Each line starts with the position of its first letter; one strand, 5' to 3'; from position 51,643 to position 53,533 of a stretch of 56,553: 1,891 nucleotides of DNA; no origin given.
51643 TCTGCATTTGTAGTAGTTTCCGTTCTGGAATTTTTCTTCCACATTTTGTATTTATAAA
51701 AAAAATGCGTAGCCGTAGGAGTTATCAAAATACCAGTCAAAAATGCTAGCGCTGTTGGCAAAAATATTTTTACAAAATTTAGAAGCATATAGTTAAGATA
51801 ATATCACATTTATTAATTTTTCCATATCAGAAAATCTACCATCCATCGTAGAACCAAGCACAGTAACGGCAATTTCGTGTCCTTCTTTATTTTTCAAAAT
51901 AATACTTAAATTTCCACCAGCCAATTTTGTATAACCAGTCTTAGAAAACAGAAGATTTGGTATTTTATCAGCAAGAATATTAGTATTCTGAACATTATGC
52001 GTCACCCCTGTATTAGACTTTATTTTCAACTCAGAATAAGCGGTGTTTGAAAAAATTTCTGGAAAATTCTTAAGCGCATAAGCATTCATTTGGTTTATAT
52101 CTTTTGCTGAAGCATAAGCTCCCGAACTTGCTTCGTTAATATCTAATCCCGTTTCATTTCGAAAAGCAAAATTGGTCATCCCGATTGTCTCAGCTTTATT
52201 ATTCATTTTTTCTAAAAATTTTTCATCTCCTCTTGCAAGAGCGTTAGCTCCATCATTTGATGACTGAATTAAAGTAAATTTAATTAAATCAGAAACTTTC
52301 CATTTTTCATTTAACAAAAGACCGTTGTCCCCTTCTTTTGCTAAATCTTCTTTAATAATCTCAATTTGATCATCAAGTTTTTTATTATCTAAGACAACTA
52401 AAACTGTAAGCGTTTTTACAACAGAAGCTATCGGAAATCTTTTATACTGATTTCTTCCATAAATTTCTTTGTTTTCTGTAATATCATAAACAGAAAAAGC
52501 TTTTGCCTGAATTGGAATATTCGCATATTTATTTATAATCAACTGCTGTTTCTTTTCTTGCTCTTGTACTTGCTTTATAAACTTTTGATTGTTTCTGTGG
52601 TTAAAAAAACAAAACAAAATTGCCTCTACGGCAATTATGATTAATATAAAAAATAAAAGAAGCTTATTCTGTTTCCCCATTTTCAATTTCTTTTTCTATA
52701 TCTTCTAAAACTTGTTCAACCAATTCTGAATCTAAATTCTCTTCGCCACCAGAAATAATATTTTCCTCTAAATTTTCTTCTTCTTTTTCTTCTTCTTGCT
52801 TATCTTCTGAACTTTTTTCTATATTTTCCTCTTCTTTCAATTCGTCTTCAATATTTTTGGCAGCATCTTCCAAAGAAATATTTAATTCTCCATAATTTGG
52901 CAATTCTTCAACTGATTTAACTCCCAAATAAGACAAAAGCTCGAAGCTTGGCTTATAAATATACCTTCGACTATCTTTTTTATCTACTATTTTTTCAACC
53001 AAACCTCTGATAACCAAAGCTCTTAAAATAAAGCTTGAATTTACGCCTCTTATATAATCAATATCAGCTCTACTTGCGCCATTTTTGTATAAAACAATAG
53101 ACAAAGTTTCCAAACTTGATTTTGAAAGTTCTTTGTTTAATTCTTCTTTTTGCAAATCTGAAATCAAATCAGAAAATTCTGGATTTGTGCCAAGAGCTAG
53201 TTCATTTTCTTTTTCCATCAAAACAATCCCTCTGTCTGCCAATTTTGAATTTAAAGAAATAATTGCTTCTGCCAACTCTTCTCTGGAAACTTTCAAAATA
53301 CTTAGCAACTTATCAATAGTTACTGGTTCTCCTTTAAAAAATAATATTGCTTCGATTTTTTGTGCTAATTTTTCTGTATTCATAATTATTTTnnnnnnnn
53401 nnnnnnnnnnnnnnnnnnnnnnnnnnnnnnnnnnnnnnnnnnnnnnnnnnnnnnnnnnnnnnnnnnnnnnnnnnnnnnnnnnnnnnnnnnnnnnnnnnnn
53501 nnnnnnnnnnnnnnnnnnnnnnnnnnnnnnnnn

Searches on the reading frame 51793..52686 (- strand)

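Call 10: search_protein_families(library=pfam, proteins=[window:51793-52686:-])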
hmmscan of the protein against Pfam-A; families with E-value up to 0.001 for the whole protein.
window:51793-52686:- (297 aa): 3 families
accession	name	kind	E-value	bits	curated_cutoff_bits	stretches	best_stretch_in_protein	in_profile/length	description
PF00768.25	Peptidase_S11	-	6.8e-32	111.3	27.6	1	58-275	9-234/239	D-alanyl-D-alanine carboxypeptidase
PF13354.11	Beta-lactamase2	-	8.1e-09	35.6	22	1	65-196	3-138/214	Beta-lactamase enzyme family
PF00905.27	Transpeptidase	-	9.8e-06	25.4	22.1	1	81-199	37-151/299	Penicillin binding protein transpeptidase domain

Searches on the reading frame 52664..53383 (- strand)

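Call 10: search_protein_families(library=pfam, proteins=[window:52664-53383:-])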
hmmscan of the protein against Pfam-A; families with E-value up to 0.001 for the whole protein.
window:52664-53383:- (239 aa): 1 family
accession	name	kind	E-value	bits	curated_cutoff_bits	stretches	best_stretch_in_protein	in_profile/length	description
PF04079.22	SMC_ScpB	-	1.2e-37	129.4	27.4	1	9-163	2-159/160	Segregation and condensation complex subunit ScpB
